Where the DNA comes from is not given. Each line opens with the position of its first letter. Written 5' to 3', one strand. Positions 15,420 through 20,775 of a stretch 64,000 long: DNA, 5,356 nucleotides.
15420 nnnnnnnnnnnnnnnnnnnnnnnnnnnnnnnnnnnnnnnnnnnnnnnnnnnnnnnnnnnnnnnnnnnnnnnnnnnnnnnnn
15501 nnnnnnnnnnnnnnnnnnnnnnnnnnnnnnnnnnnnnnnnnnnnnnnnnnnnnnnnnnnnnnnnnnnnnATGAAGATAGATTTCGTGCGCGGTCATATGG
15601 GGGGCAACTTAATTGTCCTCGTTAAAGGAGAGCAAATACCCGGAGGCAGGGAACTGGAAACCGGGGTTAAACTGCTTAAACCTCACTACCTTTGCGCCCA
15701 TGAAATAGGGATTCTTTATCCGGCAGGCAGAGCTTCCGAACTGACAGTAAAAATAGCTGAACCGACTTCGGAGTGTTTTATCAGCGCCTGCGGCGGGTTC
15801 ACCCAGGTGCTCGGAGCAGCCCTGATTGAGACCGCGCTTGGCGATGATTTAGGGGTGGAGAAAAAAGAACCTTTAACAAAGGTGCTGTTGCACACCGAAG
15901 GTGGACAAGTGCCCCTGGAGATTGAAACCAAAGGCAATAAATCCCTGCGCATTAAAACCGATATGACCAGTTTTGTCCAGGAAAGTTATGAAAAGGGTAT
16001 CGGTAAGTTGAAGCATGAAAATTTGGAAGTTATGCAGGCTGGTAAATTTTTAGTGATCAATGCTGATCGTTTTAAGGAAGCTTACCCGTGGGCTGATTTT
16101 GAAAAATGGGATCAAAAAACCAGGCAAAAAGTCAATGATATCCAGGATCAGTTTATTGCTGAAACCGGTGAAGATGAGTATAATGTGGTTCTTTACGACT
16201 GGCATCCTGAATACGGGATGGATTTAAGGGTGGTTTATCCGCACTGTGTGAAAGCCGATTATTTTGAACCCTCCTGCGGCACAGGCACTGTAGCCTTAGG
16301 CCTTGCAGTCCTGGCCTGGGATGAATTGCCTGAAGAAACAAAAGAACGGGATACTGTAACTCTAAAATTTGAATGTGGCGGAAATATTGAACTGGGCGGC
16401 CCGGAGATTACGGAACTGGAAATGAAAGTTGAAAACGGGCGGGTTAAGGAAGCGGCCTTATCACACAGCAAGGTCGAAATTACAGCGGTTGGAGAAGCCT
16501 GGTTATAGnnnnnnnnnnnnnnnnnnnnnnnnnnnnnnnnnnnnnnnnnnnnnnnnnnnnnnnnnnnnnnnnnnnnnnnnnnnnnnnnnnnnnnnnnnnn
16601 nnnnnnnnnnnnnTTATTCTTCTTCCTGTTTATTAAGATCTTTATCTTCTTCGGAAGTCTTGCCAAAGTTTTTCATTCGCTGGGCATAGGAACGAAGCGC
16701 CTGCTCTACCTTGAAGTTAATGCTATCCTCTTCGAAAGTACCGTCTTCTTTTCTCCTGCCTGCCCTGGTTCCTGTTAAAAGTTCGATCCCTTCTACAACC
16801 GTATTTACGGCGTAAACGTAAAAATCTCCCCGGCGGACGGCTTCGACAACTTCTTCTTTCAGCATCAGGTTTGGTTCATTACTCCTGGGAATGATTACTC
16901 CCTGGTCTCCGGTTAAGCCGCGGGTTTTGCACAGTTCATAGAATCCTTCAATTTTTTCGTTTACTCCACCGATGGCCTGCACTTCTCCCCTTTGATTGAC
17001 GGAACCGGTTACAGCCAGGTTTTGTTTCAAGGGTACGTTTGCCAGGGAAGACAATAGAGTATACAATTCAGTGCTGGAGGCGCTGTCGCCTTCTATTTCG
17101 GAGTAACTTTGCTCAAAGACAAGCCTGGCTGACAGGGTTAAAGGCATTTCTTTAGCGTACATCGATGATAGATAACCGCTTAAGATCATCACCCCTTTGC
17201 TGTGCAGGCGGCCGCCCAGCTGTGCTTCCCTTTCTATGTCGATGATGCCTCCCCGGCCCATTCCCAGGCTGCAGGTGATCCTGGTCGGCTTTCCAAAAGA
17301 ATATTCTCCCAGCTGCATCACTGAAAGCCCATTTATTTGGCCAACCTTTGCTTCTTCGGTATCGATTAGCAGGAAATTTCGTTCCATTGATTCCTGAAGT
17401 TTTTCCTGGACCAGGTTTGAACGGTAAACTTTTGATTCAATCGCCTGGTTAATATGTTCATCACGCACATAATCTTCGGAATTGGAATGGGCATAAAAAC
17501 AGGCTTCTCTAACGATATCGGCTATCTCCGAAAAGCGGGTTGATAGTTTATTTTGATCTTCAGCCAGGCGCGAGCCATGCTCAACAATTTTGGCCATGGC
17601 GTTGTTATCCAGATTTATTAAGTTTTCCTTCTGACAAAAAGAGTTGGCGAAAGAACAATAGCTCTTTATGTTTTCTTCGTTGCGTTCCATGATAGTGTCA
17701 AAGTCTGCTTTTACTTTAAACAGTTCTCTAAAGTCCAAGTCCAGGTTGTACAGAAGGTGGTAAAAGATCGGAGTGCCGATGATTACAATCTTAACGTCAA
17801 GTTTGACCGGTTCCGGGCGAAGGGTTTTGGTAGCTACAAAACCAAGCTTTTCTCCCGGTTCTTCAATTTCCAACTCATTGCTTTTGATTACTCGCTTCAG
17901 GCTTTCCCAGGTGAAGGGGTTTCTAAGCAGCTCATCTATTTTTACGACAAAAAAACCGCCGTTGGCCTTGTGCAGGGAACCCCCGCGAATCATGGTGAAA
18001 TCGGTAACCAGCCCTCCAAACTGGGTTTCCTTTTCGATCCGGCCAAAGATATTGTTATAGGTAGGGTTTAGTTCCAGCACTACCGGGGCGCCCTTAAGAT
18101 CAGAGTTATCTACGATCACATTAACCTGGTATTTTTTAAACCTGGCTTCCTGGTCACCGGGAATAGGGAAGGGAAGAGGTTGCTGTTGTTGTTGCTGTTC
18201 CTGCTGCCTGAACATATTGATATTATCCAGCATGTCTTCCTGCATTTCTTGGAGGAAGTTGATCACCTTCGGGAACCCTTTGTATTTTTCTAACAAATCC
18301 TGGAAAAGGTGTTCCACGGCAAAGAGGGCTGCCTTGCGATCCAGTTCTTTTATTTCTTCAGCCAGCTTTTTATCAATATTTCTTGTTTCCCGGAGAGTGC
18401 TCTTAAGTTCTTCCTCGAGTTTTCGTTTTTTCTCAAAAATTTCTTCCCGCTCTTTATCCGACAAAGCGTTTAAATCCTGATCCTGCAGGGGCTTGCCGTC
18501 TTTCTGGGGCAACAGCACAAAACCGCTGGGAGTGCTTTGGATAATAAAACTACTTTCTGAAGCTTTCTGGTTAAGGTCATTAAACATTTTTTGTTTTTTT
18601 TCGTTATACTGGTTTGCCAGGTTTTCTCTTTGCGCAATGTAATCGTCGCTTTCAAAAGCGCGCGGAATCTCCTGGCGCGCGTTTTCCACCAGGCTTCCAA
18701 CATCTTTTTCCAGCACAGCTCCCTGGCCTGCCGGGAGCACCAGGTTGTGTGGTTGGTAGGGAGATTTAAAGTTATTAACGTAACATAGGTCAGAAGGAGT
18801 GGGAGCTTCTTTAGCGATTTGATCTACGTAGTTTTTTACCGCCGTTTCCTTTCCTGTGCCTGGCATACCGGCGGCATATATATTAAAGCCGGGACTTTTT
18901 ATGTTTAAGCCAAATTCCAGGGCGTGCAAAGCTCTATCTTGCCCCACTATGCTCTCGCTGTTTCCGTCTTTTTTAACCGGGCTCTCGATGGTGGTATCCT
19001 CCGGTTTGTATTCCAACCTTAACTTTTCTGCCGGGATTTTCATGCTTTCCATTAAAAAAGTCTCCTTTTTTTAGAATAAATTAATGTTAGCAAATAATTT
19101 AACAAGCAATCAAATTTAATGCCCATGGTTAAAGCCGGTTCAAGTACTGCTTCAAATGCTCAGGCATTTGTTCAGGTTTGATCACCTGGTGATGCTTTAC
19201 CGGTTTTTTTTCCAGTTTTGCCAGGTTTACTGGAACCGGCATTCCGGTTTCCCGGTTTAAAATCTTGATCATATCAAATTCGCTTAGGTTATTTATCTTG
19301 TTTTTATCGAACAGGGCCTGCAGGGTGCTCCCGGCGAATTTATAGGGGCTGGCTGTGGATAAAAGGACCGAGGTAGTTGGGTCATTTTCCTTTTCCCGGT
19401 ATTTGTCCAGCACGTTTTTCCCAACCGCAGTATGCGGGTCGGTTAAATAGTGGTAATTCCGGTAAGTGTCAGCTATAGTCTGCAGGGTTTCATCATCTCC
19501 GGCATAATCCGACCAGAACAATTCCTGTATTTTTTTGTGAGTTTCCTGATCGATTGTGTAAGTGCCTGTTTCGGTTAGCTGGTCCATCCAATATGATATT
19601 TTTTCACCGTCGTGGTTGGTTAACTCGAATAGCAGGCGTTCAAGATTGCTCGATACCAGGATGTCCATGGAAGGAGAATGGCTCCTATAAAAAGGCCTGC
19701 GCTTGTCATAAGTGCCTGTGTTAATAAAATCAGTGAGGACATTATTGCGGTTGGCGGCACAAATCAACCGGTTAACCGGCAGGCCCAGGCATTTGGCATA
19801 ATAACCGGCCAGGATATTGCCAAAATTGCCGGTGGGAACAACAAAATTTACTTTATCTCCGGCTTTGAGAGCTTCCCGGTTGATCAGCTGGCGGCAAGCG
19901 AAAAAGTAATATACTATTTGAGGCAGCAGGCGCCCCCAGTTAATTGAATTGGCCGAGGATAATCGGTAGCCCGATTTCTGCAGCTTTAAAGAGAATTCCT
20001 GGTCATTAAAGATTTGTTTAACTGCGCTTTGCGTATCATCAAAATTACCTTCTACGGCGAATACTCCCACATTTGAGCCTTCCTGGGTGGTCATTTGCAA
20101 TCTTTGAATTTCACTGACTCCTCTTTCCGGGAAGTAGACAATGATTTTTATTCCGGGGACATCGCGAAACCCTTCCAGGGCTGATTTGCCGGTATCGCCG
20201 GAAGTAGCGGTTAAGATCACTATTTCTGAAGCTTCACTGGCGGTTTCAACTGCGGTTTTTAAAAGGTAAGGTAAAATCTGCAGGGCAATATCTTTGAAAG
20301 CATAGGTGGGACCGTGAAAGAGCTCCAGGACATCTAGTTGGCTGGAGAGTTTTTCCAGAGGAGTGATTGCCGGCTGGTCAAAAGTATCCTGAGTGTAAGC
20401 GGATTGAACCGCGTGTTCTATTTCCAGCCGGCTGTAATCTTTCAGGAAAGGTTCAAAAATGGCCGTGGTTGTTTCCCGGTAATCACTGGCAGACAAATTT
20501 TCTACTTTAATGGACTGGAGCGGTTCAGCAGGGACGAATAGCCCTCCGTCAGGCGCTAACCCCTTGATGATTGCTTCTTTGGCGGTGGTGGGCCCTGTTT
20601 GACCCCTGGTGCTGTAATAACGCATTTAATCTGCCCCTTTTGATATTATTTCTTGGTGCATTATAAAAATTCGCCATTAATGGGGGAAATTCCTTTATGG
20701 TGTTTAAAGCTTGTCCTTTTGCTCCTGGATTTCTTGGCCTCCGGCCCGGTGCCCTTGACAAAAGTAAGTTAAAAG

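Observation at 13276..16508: serA apparently co-transcribed with a glutaredoxin-like protein, a rubredoxin-fused FTR-catalytic-subunit homolog and a proline-racemase-fold enzyme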

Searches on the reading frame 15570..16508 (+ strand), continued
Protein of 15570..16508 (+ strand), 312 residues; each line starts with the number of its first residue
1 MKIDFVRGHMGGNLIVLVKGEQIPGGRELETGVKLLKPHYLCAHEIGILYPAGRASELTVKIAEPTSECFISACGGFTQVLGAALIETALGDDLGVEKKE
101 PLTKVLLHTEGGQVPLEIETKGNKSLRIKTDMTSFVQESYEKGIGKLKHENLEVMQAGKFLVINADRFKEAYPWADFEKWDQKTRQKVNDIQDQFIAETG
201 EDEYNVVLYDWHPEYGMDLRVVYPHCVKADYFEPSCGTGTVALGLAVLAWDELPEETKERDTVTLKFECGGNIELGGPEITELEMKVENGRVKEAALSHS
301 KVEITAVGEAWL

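Call 39: predict_structure(alignment_id=A2)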
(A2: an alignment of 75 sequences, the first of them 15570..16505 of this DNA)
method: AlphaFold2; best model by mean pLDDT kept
length: 312 residues; sequences in the alignment: 75
mean_pLDDT: 95.8   pTM: 0.93
mean pLDDT of the five models: 95.8, 95.8, 95.3, 95.1, 94.8
residues with pLDDT >= 90: 292; 70-90: 20; 50-70: 0; < 50: 0
segments of 3 or more residues with pLDDT < 50: none
pLDDT, mean of each block of 10 residues (from residue 1): 97 97 96 94 97 94 92 96 98 95 97 97 97 98 96 97 98 96 97 96 94 96 95 96 98 87 96 95 96 98 97 92
secondary structure, 60 per line:
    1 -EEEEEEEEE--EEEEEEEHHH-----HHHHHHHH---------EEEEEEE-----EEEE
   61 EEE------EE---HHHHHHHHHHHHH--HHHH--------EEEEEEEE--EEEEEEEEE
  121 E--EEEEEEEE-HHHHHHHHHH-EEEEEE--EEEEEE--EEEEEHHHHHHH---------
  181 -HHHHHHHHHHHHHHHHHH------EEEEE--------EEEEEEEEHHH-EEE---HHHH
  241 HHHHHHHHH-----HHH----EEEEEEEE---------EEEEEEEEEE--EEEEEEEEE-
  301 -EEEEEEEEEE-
elements in order: E2-10 E13-19 H28-35 E45-51 E57-63 H75-87 H90-93 E102-109 E112-121 E124-131 H133-142 E144-149 E152-157 E160-164 H165-171 H182-199 E206-210 E219-226 E231-233 H237-249 E262-269 E279-288 E291-299 E302-311
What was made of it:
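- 15570..16508 (+): 312-aa protein of an undescribed family with the DapF/proline-racemase fold. Invariant catalytic-type Cys74 (SACGG) and Cys236 (EPSCGTG), and an N-terminal GHMGGN motif. AF2 pLDDT 95.8 (call 39).
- Closest known: PLP-independent two-base racemases/epimerases of the DapF fold. Same: Each invariant Cys sits at the N-terminus of a helix (C74 before H75-87, C236 before H237-249; call 39).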

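Call 45: fold_search(model_id=the predicted structure, library=pdb)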
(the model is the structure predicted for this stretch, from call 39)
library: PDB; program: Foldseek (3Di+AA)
matches with E <= 10: 1063; with E <= 0.001: 103
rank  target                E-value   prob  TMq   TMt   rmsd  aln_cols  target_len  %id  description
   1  6r76_A                5.0e-15  1.00  0.65  0.59   5.3       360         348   15  Crystal structure of trans-3-Hydroxy-L-proline dehydratase from Thermococcus litoralis - open conformation (released 2019-07-03)
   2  4k7g_D                1.1e-14  1.00  0.67  0.60   5.0       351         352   14  Crystal structure of a 3-hydroxyproline dehydratse from agrobacterium vitis, target efi-506470, with bound pyrrole 2-c (released 2013-05-01)
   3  4q2h_A                1.6e-14  1.00  0.70  0.64   4.2       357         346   15  Crystal structure of probable proline racemase from agrobacterium radiobacter K84, TARGET EFI-506561, with bound carbo (released 2014-04-30)
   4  1w61_B                2.2e-14  1.00  0.66  0.59   5.5       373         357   15  proline racemase in complex with 2 molecules of pyrrole-2-carboxylic acid (holo form) (released 2006-02-03)
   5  4lb0_A                2.3e-14  1.00  0.67  0.62   4.7       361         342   13  Crystal structure of a hydroxyproline epimerase from agrobacterium vitis, target efi-506420, with bound trans-4-oh-l-p (released 2013-07-17)
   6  6j7c                  3.1e-14  1.00  0.72  0.68   4.2       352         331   15  Crystal structure of proline racemase-like protein from Thermococcus litoralis in complex with proline (released 2019-02-27)
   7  6hjg_B                3.5e-14  1.00  0.68  0.58   5.2       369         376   13  Trypanosoma cruzi proline racemase in complex with inhibitor OxoPA (released 2018-11-07)
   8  6r76_D                3.7e-14  1.00  0.62  0.58   5.6       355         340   15  Crystal structure of trans-3-Hydroxy-L-proline dehydratase from Thermococcus litoralis - open conformation (released 2019-07-03)
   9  6hjg_A                4.2e-14  1.00  0.68  0.61   4.9       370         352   12  Trypanosoma cruzi proline racemase in complex with inhibitor OxoPA (released 2018-11-07)
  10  6r76_C                5.3e-14  1.00  0.67  0.62   4.9       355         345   15  Crystal structure of trans-3-Hydroxy-L-proline dehydratase from Thermococcus litoralis - open conformation (released 2019-07-03)
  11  1w61_A                6.3e-14  1.00  0.66  0.59   5.4       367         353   15  proline racemase in complex with 2 molecules of pyrrole-2-carboxylic acid (holo form) (released 2006-02-03)
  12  6hje_A                7.1e-14  1.00  0.65  0.58   5.7       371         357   14  Trypanosoma cruzi proline racemase in complex with inhibitor NG-P27 (released 2018-11-07)
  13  6r76_B                7.5e-14  1.00  0.63  0.59   5.3       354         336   16  Crystal structure of trans-3-Hydroxy-L-proline dehydratase from Thermococcus litoralis - open conformation (released 2019-07-03)
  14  4lb0_B                1.2e-13  1.00  0.67  0.61   4.7       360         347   14  Crystal structure of a hydroxyproline epimerase from agrobacterium vitis, target efi-506420, with bound trans-4-oh-l-p (released 2013-07-17)
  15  4k7g_B                1.2e-13  1.00  0.65  0.61   5.5       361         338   13  Crystal structure of a 3-hydroxyproline dehydratse from agrobacterium vitis, target efi-506470, with bound pyrrole 2-c (released 2013-05-01)
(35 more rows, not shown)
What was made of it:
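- On Proline racemase family (PF05544) / DapF-fold two-Cys racemases: Foldseek probability 1.00 with TM 0.6-0.74 (call 45).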

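Call 82: search_protein_families(library=pfam, proteins=[L027:6916-7905:+, L027:5126-6748:-, L027:4023-5243:-, L027:9217-9849:-], max_evalue=0.001)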
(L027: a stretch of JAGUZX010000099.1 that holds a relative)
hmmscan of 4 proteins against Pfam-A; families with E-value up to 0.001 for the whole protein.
L027:6916-7905:+ (329 aa): 2 families
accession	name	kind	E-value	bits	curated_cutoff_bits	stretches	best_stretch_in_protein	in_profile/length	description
PF02274.22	ADI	-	5.3e-21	75.5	22.8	2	116-243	125-261/377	Arginine deiminase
PF19420.4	DDAH_eukar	-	7.1e-12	45.6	23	1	82-324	26-290/291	N,N dimethylarginine dimethylhydrolase, eukaryotic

L027:5126-6748:- (540 aa): 1 family
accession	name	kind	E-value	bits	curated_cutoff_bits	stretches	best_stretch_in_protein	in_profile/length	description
PF03323.18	GerA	-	6.2e-174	579.3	27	1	49-511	3-465/466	Bacillus/Clostridium GerA spore germination protein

L027:4023-5243:- (406 aa): 0 families

L027:9217-9849:- (210 aa): 0 families

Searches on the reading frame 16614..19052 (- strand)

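Call 7: search_protein_families(library=pfam, proteins=[window:16614-19052:-], max_evalue=0.01)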
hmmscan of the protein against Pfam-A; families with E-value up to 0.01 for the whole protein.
window:16614-19052:- (812 aa): 4 families
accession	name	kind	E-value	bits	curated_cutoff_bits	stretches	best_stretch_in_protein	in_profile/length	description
PF13654.12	AAA_32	-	5.6e-53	178.9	21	1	320-452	1-133/133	LonB-like, AAA domain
PF20436.4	LonB_AAA-LID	-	9e-25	86.9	22.4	1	481-544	2-65/65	Archaeal LonB, AAA+ ATPase LID domain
PF20437.3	LonC_helical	-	1.1e-11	44.9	24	1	88-118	1-31/34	Lon-like LonC helical domain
PF05362.19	Lon_C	-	9.3e-09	35.6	21.1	1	654-753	108-196/205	Lon protease (S16) C-terminal proteolytic domain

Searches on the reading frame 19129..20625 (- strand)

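Call 35: search_protein_families(library=pfam, proteins=[window:19129-20625:-], max_evalue=0.00001)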
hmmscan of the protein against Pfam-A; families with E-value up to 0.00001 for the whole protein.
window:19129-20625:- (498 aa): 3 families
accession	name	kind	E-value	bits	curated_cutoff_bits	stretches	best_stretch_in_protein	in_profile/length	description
PF14821.11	Thr_synth_N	-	3.3e-16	59.6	25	1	2-77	1-79/79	Threonine synthase N terminus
PF00291.31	PALP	-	2.4e-13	50.5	35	1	91-336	14-234/295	Pyridoxal-phosphate dependent enzyme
PF24857.1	THR4_C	-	1.4e-08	35.2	27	1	399-445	1-48/85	Threonine synthase, C-terminal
